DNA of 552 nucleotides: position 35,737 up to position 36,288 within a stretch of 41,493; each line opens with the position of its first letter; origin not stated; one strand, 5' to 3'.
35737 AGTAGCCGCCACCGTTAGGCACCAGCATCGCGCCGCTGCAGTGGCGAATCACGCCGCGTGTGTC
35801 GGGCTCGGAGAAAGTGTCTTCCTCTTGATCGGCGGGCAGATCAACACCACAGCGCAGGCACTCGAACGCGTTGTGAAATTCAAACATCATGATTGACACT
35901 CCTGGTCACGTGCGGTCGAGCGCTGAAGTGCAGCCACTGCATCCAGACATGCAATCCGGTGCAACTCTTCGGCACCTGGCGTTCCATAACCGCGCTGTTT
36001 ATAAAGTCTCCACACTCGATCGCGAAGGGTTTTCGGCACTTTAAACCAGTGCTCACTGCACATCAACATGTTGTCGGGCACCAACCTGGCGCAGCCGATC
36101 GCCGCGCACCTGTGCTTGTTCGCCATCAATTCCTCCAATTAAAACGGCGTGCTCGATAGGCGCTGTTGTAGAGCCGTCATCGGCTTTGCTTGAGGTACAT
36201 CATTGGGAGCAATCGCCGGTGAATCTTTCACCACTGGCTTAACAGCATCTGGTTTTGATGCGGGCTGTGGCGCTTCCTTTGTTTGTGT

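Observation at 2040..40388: Hyper-iterated palindrome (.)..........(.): at least 30 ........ cores across the whole genome, many abutting start or stop codons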

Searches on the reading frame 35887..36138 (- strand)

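Call 9: search_protein_families(library=phrogs, proteins=[window:35887-36138:-])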
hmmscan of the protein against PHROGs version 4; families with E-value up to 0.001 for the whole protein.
window:35887-36138:- (83 aa): 1 family
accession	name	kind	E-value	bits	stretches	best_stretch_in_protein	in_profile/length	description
phrog_18063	-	unknown function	8.1e-15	55.8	1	7-47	4-44/94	-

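Call 22: search_protein_families(library=pfam, max_evalue=0.01, proteins=[window:35887-36138:-])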
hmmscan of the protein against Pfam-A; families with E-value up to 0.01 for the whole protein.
window:35887-36138:- (83 aa): 0 families
